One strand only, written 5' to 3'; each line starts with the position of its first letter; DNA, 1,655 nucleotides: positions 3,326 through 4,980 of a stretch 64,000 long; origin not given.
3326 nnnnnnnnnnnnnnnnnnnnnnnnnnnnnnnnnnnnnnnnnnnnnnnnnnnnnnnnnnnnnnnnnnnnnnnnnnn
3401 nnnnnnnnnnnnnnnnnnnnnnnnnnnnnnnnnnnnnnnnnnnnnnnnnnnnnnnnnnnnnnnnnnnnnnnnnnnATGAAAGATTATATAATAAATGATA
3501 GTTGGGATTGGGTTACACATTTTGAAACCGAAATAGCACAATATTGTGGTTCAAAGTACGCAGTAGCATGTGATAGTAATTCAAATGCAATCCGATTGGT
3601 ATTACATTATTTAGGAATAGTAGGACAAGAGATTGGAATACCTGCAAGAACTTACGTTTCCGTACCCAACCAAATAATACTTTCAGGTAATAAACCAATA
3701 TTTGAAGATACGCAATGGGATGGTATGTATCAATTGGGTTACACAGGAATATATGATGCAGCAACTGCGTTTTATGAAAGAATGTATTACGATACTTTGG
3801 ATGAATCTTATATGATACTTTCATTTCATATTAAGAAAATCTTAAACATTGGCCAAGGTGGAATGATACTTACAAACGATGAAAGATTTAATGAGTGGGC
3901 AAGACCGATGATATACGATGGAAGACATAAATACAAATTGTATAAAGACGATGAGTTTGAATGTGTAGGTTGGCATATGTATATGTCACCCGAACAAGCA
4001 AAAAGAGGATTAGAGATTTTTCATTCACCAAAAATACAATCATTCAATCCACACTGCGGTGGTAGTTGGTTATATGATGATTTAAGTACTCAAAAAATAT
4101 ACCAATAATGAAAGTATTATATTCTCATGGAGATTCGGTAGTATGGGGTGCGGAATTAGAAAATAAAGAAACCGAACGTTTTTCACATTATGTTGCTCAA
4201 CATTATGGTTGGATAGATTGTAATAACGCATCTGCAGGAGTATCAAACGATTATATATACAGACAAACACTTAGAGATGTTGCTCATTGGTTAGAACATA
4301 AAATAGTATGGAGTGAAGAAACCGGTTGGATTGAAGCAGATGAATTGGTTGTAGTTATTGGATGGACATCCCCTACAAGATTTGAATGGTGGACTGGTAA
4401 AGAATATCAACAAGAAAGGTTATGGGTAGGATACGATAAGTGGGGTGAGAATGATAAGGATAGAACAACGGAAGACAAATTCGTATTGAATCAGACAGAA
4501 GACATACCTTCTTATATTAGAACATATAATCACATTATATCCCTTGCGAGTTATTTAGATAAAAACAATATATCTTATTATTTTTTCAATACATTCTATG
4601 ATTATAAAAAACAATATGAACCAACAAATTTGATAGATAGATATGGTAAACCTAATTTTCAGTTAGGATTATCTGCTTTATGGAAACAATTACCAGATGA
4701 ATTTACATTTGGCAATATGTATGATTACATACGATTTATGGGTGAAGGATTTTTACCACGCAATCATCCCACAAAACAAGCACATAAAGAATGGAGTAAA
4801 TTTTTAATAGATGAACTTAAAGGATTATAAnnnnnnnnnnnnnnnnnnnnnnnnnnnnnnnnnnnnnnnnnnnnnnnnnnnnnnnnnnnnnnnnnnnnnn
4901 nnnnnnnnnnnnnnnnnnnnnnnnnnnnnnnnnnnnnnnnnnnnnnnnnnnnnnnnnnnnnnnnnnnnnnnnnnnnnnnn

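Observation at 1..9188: Nine-kb block of glycan or nucleotide-sugar modification genes with two tandem paralog pairs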

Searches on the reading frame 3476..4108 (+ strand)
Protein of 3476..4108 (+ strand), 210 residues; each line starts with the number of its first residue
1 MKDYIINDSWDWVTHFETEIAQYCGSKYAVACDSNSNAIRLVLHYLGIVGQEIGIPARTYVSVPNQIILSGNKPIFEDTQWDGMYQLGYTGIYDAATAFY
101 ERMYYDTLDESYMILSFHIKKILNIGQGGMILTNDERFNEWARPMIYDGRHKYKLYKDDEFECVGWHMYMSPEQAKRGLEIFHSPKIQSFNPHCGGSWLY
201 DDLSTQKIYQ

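Call 3: search_protein_families(library=pfam, max_evalue=0.1, proteins=[window:3476-4108:+])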
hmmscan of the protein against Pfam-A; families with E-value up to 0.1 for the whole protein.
window:3476-4108:+ (210 aa): 1 family
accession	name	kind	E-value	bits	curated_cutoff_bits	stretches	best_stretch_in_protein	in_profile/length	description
PF01041.23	DegT_DnrJ_EryC1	-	1.1e-20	74.6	19.8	2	13-80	26-94/360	DegT/DnrJ/EryC1/StrS aminotransferase family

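Call 4: search_protein_families(library=phrogs, max_evalue=0.01, proteins=[window:3476-4108:+])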
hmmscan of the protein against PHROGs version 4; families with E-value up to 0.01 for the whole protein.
window:3476-4108:+ (210 aa): 1 family
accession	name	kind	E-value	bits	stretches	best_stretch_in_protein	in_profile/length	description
phrog_3139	-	other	2.4e-15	57.3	2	13-81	39-108/387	aminotransferase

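Call 16: search_protein_families(library=ncbifam, max_evalue=0.01, proteins=[window:3476-4108:+])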
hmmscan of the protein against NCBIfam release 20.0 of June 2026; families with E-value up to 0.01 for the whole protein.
window:3476-4108:+ (210 aa): 6 families
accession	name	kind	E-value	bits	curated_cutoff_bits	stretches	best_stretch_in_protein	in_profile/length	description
TIGR04181.1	NHT_00031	hypoth_equivalog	1.8e-16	60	420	2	11-82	30-102/359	LegC family aminotransferase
TIGR03588.1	PseC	equivalog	5.8e-13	48.5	423.5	2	13-80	32-100/380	UDP-4-amino-4,6-dideoxy-N-acetyl-beta-L-altrosamine transaminase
NF008658.2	PRK11658.1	equivalog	1.3e-11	43.8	631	1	15-83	37-106/379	UDP-4-amino-4-deoxy-L-arabinose aminotransferase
TIGR04427.1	PLP_DesI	equivalog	3.7e-10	39.5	650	1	12-80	53-120/390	dTDP-4-dehydro-6-deoxyglucose aminotransferase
NF008687.0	PRK11706.1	equivalog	2.5e-07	29.8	375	1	19-84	39-105/375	dTDP-4-amino-4,6-dideoxygalactose transaminase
TIGR02379.1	ECA_wecE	subfamily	3.5e-05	22.7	434.85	0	21-84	41-105/376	dTDP-4-amino-4,6-dideoxy-D-glucose transaminase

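Call 80: search_solved_structures(query=window:3476-4108:+, max_evalue=0.001, show_alignments=2)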
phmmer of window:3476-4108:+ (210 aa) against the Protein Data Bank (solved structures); distinct sequences matched with E-value up to 0.001: 32.
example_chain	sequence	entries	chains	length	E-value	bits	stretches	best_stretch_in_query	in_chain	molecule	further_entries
3bn1_A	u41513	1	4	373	5.9e-13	52.2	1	11-79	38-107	Perosamine synthetase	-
3dr7_A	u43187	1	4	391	6.9e-13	52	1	11-79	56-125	Putative perosamine synthetase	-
3dr4_A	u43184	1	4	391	4.5e-12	49.3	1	11-79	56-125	Putative perosamine synthetase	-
7b0m_AAA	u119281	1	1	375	9.9e-10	41.7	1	11-82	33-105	Sugar aminotransferase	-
3frk_A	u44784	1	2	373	3.5e-09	39.9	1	14-78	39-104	QdtB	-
8vr3_A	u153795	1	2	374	1.3e-08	38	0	114-182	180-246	DegT/DnrJ/EryC1/StrS aminotransferase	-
8vr5_A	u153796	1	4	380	1.3e-08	38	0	114-182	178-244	DegT/DnrJ/EryC1/StrS aminotransferase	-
3nu7_A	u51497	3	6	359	2.9e-08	36.9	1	13-79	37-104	Aminotransferase WbpE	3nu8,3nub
3nyu_A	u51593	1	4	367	3.1e-08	36.8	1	13-79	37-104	Aminotransferase WbpE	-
7b0d_A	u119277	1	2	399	3.8e-08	36.5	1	14-80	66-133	Glutamine--scyllo-inositol transaminase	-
7l7x_AAA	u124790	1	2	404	6e-08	35.8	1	14-79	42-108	DegT/DnrJ/EryC1/StrS aminotransferase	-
3nys_A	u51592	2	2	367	9.5e-08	35.2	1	13-79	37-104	Aminotransferase WbpE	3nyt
9bgp_A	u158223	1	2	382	1.1e-07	35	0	14-79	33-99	aminotransferase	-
1mdo_A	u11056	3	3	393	2.3e-07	33.9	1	16-83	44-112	ArnB aminotransferase | UDP-4-amino-4-deoxy-L-arabinose--oxoglutarate aminotransferase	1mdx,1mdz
9bgr_A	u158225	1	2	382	7.3e-07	32.3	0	14-79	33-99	aminotransferase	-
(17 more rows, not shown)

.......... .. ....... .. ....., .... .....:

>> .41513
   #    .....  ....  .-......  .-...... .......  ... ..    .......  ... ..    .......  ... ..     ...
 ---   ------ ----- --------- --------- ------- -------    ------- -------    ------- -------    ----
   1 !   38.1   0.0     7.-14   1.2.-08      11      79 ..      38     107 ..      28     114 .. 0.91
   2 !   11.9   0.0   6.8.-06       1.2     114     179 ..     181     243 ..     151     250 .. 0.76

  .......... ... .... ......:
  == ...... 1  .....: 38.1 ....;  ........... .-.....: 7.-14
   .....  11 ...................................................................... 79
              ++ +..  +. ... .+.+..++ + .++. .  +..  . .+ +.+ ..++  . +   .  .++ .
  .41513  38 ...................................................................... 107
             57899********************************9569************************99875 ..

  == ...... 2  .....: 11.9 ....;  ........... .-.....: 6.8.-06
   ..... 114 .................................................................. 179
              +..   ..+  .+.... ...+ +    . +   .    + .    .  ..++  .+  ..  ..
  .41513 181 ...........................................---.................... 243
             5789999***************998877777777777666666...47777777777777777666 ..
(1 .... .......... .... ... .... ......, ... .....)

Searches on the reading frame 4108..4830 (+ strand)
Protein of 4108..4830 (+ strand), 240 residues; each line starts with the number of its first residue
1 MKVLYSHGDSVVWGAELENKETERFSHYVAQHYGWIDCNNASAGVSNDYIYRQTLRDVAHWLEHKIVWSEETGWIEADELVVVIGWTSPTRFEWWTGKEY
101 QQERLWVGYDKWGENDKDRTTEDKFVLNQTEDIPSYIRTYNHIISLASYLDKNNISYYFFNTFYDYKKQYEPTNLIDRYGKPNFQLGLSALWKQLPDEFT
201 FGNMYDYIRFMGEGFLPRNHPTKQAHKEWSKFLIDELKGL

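Call 3: search_protein_families(library=pfam, max_evalue=0.1, proteins=[window:4108-4830:+])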
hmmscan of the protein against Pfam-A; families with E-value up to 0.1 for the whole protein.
window:4108-4830:+ (240 aa): 1 family
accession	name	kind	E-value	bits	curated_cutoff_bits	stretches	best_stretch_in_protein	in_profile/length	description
PF19547.4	DUF6071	-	9.9e-08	32.3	27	1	38-232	36-227/247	Family of unknown function (DUF6071)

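Call 4: search_protein_families(library=phrogs, max_evalue=0.01, proteins=[window:4108-4830:+])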
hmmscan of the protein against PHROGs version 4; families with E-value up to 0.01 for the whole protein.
window:4108-4830:+ (240 aa): 0 families

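Call 16: search_protein_families(library=ncbifam, max_evalue=0.01, proteins=[window:4108-4830:+])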
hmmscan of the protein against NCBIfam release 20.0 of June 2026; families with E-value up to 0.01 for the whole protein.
window:4108-4830:+ (240 aa): 0 families

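Call 92: search_dna_similar(query=window:4108-4830:+, collection=phages, mode=protein, max_evalue=0.01, max_rows=15)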
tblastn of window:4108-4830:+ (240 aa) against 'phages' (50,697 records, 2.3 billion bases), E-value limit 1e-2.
Records with a match: 2; places in all: 3; records where one place covers at least 80% of the query: 2.
Best place of each record, by identity: <60% 2.
By first word of the organism name: Ralstonia 1; Marine 1.
By host as written in the record: Ralstonia solanacearum 1; - 1.
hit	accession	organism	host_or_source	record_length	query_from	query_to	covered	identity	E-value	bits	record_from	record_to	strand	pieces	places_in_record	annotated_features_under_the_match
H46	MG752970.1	Ralstonia phage RsoM2USA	Ralstonia solanacearum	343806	2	235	98%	25.1%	6e-4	47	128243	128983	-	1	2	hypothetical protein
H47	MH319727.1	Marine virus AG-345-D19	single cell amplified by WGA-X; seawater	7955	7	238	97%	23.6%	2e-4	48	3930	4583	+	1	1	record has no annotation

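Call 93: get_annotated_region(hit=H46, flank=7000)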
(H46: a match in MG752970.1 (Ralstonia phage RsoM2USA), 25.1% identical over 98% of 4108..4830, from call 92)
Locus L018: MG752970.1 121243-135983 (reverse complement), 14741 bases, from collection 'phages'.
description: Ralstonia phage RsoM2USA, complete genome.
organism: Ralstonia phage RsoM2USA (NCBI taxid 2070027)
taxonomy: Viruses; Duplodnaviria; Heunggongvirae; Uroviricota; Caudoviricetes
host: Ralstonia solanacearum; source: soil; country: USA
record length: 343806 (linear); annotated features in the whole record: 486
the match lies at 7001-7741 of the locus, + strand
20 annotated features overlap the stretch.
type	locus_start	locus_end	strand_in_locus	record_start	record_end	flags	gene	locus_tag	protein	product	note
CDS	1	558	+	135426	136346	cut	-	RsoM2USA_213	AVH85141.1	hypothetical protein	-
CDS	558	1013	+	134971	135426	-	-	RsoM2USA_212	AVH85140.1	hypothetical protein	-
CDS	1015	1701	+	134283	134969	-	-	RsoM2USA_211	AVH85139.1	hypothetical protein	-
CDS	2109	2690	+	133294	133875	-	-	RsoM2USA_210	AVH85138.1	hypothetical protein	-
CDS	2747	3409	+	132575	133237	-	-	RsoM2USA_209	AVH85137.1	hypothetical protein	-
CDS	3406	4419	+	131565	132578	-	-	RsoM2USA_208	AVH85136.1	hypothetical protein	-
CDS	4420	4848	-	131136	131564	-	-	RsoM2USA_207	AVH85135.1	hypothetical protein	-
CDS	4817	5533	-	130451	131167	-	-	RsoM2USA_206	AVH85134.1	hypothetical protein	-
CDS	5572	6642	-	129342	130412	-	-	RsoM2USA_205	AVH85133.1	hypothetical protein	-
CDS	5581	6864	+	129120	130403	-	-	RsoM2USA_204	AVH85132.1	hypothetical protein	-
CDS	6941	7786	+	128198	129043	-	-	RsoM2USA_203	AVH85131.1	hypothetical protein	-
CDS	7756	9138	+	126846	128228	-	-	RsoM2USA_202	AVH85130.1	hypothetical protein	-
CDS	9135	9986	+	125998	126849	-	-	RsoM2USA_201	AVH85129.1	hypothetical protein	-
CDS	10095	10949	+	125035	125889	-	-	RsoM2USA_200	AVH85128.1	hypothetical protein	-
CDS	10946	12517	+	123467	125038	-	-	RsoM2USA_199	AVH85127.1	hypothetical protein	-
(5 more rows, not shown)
